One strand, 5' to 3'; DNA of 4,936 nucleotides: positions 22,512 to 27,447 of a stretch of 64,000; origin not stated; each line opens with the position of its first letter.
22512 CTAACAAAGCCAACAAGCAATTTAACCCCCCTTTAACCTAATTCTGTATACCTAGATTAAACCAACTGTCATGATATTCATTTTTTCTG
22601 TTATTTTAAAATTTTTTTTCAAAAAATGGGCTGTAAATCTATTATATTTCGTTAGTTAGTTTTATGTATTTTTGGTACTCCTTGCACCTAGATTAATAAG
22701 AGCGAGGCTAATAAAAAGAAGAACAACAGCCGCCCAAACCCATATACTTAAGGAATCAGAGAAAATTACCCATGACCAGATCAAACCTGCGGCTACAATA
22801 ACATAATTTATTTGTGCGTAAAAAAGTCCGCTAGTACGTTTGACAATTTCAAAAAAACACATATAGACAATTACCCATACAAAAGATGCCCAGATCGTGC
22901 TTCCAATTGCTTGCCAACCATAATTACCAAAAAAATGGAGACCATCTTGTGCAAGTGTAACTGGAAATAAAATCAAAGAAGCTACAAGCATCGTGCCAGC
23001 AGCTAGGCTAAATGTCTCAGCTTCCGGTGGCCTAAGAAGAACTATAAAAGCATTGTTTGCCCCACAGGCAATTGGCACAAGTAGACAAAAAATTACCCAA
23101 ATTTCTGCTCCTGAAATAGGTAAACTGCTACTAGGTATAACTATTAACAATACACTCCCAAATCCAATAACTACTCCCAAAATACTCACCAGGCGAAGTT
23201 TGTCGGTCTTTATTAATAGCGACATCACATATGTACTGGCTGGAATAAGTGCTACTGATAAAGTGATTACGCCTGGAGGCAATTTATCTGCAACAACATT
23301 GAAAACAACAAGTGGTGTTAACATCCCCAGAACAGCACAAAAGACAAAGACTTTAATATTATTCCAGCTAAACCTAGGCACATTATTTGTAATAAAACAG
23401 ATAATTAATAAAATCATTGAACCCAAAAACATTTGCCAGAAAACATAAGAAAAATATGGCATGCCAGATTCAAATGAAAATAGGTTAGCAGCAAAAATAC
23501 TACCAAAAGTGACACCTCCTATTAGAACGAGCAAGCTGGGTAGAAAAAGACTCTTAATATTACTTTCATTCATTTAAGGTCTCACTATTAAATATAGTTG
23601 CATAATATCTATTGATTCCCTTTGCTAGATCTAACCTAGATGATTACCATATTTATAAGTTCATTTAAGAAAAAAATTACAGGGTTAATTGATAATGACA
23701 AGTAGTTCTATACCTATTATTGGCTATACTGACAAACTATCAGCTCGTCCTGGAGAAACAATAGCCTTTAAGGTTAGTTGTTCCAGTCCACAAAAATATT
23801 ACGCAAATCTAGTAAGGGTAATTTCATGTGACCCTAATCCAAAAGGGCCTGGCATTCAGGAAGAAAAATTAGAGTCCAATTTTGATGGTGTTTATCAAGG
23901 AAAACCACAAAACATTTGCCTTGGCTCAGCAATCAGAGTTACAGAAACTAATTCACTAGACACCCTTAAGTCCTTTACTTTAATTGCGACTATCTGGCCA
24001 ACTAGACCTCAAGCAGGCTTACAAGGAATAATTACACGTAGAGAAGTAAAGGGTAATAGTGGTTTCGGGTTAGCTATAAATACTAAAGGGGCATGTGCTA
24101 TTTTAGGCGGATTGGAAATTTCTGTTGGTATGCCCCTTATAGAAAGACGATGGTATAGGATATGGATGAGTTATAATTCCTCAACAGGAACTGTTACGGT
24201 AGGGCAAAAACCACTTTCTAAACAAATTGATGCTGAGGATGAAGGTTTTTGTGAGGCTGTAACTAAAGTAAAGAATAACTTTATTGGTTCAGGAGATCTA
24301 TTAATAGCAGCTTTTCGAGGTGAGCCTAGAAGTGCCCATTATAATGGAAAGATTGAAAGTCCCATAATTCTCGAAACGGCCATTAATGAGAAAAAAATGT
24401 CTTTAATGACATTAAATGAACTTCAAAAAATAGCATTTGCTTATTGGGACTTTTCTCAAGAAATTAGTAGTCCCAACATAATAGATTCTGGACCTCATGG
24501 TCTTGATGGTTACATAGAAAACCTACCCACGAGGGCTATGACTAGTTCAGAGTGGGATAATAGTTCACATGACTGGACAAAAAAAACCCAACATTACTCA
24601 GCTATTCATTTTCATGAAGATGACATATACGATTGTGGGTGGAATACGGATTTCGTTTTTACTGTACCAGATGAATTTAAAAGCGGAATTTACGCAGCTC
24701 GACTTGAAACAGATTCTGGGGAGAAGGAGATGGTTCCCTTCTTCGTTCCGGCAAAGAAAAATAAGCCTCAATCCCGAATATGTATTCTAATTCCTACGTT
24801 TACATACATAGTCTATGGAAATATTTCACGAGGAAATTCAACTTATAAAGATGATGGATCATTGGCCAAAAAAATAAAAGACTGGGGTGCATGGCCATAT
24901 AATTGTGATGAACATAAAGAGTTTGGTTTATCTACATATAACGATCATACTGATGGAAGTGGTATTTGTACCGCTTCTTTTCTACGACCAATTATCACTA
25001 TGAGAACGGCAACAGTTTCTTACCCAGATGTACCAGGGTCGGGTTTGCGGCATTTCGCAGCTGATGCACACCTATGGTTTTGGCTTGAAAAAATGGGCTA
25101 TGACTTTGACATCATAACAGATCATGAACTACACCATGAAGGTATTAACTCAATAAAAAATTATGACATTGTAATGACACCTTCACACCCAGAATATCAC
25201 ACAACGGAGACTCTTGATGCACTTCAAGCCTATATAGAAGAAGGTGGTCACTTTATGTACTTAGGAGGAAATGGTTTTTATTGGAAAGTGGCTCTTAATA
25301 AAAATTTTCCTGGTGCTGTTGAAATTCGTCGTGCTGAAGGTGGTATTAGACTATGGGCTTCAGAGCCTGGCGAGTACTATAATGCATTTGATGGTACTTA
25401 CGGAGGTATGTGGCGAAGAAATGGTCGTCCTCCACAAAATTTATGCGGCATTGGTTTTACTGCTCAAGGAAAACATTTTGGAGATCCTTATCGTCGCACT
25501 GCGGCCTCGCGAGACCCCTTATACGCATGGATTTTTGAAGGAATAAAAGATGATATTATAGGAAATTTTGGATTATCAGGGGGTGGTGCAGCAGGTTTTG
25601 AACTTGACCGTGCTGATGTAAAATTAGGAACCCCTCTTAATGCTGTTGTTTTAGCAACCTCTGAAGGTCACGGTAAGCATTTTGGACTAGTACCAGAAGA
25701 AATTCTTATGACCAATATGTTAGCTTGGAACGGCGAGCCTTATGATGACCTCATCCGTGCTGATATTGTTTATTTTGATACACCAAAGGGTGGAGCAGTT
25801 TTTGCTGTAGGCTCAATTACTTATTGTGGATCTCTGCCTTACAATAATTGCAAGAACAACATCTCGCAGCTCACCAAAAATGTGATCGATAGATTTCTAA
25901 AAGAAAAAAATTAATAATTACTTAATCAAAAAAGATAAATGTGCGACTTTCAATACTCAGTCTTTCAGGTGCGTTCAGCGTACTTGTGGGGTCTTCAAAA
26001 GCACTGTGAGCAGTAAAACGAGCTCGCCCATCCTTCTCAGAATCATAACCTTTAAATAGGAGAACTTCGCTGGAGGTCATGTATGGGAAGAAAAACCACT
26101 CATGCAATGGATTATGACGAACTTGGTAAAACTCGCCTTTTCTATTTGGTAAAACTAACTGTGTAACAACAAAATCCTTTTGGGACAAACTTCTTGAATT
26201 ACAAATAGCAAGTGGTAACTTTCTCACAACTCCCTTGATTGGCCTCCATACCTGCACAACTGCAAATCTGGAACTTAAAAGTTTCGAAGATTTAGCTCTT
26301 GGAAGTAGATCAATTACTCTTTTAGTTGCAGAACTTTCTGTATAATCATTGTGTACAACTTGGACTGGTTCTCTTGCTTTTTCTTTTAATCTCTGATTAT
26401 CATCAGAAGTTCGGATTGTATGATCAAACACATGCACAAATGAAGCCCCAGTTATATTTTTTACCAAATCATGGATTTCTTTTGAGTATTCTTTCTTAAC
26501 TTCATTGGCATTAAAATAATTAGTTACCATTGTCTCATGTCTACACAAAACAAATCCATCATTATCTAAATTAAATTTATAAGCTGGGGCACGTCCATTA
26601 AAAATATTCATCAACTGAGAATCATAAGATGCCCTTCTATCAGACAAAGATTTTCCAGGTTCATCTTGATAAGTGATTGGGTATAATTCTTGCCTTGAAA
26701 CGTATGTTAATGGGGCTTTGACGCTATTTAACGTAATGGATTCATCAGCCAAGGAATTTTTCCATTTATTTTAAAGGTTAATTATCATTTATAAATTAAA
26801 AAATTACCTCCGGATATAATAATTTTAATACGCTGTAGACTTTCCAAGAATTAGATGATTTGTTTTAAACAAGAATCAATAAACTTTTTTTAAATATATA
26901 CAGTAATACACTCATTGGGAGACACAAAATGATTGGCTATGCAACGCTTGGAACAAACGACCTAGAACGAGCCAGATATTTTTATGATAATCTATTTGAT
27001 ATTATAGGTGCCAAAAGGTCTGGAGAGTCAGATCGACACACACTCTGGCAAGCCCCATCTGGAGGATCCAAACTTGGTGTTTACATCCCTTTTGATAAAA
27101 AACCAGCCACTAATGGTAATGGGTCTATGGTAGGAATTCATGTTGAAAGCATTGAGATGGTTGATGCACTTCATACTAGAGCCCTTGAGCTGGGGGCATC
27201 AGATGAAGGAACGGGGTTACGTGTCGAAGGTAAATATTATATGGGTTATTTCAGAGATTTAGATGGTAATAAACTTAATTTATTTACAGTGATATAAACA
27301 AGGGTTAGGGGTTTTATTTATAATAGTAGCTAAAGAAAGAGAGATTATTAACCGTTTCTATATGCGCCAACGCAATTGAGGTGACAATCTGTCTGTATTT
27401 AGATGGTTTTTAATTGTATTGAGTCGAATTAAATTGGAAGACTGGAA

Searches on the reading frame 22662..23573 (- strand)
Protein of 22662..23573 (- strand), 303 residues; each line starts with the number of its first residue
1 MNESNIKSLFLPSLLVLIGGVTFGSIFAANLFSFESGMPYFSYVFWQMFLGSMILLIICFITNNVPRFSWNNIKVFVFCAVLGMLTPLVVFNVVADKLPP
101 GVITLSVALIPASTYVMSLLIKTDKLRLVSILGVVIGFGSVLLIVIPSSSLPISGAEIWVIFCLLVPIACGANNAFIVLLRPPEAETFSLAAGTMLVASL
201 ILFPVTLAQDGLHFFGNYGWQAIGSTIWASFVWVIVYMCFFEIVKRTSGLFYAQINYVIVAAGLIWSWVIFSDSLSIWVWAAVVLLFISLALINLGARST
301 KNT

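Call 53: search_protein_families(library=pfam, proteins=[window:22662-23573:-], max_evalue=0.00001)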
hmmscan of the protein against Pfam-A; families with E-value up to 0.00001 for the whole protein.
window:22662-23573:- (303 aa): 1 family
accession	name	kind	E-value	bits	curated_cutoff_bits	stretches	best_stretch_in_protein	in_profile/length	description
PF00892.27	EamA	-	3.3e-21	76.4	28.2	2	14-145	5-134/135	EamA-like transporter family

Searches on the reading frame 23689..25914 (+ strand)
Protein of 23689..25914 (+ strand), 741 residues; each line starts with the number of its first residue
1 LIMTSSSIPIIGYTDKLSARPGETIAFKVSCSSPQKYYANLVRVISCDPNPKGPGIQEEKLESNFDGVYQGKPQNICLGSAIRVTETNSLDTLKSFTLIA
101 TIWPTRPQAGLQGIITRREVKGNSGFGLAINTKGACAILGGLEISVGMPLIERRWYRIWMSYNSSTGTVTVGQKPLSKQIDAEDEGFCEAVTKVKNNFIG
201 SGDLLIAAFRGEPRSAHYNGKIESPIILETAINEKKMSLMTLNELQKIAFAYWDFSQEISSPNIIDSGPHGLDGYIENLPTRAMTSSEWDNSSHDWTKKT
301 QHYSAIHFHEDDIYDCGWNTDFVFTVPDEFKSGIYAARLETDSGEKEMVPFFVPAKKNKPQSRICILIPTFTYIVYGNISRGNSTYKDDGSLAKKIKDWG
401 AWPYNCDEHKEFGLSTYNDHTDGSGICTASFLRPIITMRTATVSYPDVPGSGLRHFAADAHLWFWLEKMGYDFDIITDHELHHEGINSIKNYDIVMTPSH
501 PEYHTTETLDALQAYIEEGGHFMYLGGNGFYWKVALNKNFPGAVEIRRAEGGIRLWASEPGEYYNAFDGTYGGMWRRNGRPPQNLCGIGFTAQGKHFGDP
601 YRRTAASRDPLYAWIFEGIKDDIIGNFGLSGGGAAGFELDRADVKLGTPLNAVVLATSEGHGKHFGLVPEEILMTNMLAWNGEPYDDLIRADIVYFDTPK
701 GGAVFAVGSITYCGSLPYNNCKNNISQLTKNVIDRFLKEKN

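Call 53: search_protein_families(library=pfam, proteins=[window:23689-25914:+], max_evalue=0.00001)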
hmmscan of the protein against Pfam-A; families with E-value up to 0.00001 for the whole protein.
window:23689-25914:+ (741 aa): 1 family
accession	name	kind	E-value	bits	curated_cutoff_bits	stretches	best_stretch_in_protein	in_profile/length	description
PF20254.3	DMFA2_C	-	2.1e-94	317.5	27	1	283-722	3-373/374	N,N-dimethylformamidase beta subunit-like, C-terminal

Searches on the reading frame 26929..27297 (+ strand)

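Call 53: search_protein_families(library=pfam, proteins=[window:26929-27297:+], max_evalue=0.00001)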
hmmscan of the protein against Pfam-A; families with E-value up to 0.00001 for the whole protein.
window:26929-27297:+ (122 aa): 1 family
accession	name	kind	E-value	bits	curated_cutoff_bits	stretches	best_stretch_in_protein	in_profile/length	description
PF00903.31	Glyoxalase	-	2e-06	28.6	20.6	1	2-117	2-120/121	Glyoxalase/Bleomycin resistance protein/Dioxygenase superfamily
